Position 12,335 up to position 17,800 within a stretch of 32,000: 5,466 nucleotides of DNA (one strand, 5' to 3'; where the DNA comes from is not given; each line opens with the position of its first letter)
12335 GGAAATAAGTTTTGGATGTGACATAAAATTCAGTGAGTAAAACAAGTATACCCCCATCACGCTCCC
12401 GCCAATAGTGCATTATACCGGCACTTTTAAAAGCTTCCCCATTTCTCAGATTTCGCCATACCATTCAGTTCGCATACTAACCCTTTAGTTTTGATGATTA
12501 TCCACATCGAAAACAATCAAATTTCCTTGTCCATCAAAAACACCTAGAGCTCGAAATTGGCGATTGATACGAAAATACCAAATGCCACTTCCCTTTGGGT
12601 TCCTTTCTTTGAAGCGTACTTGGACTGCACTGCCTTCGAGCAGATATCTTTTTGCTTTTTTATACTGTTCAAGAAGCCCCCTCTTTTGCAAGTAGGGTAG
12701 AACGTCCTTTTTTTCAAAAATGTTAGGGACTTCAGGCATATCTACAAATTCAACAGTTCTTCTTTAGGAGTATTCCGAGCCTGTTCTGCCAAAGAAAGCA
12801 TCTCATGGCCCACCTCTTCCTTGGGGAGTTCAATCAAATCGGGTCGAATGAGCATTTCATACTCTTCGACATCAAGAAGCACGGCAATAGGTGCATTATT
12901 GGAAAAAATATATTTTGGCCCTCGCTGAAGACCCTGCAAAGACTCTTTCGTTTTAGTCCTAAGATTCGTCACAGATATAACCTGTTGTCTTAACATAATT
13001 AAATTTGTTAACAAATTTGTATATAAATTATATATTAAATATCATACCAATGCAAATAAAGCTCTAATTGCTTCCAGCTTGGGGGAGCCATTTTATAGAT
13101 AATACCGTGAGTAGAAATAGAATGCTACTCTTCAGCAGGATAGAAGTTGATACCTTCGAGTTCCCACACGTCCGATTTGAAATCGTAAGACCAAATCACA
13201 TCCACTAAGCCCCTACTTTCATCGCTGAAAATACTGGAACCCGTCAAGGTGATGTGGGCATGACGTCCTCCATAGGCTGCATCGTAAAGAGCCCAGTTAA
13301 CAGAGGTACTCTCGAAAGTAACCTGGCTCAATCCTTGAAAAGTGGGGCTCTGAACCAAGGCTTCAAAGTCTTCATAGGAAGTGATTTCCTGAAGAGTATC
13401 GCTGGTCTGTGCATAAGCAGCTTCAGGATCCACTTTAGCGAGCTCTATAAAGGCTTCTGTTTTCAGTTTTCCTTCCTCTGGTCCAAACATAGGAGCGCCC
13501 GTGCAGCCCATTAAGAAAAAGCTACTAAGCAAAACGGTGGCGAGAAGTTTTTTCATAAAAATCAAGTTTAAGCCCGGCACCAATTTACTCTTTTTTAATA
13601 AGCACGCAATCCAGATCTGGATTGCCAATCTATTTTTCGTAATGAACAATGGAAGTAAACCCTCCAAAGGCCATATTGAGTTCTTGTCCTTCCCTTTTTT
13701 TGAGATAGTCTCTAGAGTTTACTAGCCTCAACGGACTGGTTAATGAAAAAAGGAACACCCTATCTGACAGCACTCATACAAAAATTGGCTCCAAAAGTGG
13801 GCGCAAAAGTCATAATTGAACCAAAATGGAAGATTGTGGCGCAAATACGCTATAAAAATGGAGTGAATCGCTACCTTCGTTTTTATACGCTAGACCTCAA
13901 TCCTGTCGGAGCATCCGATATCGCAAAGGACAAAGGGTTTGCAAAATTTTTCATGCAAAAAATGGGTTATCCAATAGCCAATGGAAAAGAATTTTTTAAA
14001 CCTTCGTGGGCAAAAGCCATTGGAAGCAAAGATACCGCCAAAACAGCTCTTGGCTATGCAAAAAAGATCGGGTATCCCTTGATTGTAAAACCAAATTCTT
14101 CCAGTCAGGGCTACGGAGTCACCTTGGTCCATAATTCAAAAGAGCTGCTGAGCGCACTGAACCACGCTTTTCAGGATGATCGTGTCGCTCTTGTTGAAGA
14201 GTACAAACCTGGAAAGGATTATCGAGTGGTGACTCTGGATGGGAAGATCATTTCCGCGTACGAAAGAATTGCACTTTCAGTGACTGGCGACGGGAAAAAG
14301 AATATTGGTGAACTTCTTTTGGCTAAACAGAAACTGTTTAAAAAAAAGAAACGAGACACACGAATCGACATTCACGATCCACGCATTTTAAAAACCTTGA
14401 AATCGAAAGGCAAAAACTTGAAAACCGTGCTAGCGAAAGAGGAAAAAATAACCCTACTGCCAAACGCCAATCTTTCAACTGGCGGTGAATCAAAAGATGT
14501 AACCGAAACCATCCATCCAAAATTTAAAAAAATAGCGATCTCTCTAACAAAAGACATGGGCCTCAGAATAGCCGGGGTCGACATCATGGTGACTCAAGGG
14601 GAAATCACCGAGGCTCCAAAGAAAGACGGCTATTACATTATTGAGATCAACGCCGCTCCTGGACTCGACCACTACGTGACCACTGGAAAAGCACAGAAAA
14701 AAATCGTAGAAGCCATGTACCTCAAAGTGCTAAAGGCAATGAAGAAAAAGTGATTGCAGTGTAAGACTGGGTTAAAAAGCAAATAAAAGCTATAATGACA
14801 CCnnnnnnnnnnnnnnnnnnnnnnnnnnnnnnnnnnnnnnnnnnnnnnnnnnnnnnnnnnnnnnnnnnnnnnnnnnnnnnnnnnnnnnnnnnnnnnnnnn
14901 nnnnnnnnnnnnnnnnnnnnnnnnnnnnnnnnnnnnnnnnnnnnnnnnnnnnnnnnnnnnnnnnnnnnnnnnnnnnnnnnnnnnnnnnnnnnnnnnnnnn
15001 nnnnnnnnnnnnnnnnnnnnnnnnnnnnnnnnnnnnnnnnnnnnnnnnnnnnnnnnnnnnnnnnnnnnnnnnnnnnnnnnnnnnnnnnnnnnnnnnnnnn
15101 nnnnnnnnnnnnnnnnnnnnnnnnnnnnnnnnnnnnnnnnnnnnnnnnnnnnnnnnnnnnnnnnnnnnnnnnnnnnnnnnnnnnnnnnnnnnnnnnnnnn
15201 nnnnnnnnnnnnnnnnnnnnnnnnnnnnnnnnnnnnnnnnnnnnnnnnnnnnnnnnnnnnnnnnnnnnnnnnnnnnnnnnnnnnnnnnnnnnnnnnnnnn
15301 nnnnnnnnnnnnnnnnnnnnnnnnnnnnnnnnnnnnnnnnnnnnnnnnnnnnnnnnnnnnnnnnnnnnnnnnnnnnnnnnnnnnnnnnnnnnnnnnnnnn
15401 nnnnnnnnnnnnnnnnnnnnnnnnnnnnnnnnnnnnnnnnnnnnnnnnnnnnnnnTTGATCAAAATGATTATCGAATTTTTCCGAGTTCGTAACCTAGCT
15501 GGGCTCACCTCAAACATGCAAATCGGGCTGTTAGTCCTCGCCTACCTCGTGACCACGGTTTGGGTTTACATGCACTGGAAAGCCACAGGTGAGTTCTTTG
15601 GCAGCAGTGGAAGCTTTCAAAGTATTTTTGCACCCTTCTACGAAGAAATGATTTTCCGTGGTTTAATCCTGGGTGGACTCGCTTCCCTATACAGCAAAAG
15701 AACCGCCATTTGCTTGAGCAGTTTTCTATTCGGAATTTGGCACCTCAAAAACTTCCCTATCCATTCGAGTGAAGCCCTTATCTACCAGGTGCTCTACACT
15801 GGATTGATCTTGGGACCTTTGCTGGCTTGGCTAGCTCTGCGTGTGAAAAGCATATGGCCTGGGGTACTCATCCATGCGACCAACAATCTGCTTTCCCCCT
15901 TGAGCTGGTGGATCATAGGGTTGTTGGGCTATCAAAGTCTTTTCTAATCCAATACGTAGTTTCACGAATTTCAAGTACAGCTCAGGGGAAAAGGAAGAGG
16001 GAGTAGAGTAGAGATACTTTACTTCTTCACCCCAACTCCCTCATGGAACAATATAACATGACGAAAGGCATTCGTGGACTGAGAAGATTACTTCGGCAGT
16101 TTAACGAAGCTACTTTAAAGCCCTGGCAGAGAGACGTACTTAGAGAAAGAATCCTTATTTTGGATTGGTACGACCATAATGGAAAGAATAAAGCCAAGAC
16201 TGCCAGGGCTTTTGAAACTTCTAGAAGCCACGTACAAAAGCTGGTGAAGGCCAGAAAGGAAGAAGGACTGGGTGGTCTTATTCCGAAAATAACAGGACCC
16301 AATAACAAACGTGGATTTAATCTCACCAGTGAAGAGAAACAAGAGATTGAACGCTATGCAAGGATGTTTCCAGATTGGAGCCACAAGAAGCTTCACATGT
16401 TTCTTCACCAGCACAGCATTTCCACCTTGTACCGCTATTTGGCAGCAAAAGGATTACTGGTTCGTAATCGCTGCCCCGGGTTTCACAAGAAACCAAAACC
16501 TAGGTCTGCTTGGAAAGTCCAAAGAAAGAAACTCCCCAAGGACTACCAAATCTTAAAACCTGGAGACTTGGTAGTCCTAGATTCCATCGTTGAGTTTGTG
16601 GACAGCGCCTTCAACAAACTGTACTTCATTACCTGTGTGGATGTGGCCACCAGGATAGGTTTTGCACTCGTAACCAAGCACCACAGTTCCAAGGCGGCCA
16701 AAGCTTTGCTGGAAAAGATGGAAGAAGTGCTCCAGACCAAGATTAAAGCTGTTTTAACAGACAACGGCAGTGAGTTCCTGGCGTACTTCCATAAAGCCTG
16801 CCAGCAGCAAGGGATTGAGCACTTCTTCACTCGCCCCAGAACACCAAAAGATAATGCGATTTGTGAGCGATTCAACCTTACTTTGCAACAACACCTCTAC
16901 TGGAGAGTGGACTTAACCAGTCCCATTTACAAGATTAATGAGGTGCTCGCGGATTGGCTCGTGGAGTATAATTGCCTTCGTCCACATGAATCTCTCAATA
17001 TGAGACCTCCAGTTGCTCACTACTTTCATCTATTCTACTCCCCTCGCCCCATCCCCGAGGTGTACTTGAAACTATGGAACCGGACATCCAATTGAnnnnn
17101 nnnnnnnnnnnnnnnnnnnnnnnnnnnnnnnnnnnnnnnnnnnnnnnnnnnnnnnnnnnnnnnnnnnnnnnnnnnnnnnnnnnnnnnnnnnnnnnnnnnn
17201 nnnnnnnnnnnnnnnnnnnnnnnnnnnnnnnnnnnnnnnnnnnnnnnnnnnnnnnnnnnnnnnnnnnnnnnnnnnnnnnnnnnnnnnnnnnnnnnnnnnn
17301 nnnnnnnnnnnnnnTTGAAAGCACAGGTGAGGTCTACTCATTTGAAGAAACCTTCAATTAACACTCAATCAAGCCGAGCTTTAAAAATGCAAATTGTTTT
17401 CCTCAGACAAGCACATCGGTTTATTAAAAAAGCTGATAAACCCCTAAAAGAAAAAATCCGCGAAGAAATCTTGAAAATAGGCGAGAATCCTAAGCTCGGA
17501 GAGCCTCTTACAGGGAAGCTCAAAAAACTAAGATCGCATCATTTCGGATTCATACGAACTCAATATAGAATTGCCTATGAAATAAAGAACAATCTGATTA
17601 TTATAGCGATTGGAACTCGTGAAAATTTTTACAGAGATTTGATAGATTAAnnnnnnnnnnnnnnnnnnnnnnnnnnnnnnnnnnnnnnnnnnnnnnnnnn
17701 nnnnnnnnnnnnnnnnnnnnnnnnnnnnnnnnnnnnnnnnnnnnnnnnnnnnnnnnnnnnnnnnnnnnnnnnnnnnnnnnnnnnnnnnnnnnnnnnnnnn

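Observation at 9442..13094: tRNA-Asn is followed by three decayed copies of its own 3' end that split 3.6 kb into cargo-only, TA-rich modules with no integrase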

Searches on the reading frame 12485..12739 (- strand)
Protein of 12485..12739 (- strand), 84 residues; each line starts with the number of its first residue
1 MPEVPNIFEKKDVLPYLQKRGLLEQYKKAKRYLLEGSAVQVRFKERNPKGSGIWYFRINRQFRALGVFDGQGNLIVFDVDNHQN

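Call 9: search_protein_families(library=pfam, proteins=[window:12485-12739:-], max_evalue=0.01)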
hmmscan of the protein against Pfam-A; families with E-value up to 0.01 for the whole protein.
window:12485-12739:- (84 aa): 0 families

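Call 48: search_protein_families(library=ncbifam, proteins=[window:12485-12739:-], max_evalue=0.01)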
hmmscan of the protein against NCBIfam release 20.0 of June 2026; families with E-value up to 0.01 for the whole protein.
window:12485-12739:- (84 aa): 0 families

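Call 78: search_protein_families(library=pfam, proteins=[window:12485-12739:-], max_evalue=5)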
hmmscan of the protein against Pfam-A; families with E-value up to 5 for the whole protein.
window:12485-12739:- (84 aa): 1 family
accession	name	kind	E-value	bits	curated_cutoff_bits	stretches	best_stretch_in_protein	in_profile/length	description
PF10989.13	DUF2808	-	0.12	12.8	25.3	1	35-59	101-126/146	Protein of unknown function (DUF2808)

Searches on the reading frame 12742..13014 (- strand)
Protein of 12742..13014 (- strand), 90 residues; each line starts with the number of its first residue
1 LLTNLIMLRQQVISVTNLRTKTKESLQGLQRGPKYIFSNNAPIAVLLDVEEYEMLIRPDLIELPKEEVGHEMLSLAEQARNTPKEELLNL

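Call 9: search_protein_families(library=pfam, proteins=[window:12742-13014:-], max_evalue=0.01)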
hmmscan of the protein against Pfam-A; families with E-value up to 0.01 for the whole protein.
window:12742-13014:- (90 aa): 1 family
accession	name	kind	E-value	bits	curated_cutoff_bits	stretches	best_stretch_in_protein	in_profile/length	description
PF02604.26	PhdYeFM_antitox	-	7.8e-06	26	29.8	1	11-57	2-50/74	Antitoxin Phd_YefM, type II toxin-antitoxin system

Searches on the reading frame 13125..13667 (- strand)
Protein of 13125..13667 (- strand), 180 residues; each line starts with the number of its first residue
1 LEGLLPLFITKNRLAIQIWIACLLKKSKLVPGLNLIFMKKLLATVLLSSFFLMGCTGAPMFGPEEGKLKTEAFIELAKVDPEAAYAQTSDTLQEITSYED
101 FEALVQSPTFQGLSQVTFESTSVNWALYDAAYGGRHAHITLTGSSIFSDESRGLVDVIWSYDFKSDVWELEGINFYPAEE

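Call 9: search_protein_families(library=pfam, proteins=[window:13125-13667:-], max_evalue=0.01)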
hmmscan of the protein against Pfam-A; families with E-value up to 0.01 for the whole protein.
window:13125-13667:- (180 aa): 0 families

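Call 48: search_protein_families(library=ncbifam, proteins=[window:13125-13667:-], max_evalue=0.01)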
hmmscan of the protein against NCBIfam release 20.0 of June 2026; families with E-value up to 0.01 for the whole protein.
window:13125-13667:- (180 aa): 1 family
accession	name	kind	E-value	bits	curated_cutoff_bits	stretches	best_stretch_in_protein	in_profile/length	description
NF007319.0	PRK09810.1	equivalog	0.0029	17.5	86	1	38-62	2-26/41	lipoprotein antitoxin entericidin A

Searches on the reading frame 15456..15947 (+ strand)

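Call 19: search_protein_families(library=pfam, proteins=[window:15456-15947:+], max_evalue=0.01)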
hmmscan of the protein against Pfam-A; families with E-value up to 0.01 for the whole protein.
window:15456-15947:+ (163 aa): 1 family
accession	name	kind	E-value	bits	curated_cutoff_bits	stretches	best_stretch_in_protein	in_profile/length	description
PF02517.21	Rce1-like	-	1.5e-20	73.7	22.4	1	55-146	11-93/93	Type II CAAX prenyl endopeptidase Rce1-like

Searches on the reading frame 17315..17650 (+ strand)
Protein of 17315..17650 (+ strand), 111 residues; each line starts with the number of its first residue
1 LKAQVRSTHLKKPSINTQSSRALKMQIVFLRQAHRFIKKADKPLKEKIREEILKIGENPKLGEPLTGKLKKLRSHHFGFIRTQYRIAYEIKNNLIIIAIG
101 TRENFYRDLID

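Call 19: search_protein_families(library=pfam, proteins=[window:17315-17650:+], max_evalue=0.01)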
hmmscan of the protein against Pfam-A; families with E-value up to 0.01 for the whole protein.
window:17315-17650:+ (111 aa): 2 families
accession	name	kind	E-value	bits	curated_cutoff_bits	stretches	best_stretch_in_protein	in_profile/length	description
PF15781.12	ParE-like_toxin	-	8.7e-18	64.5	28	1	30-109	4-86/87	ParE-like toxin of type II bacterial toxin-antitoxin system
PF05016.21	ParE_toxin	-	9.2e-08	33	23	1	31-103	5-86/89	ParE toxin of type II toxin-antitoxin system, parDE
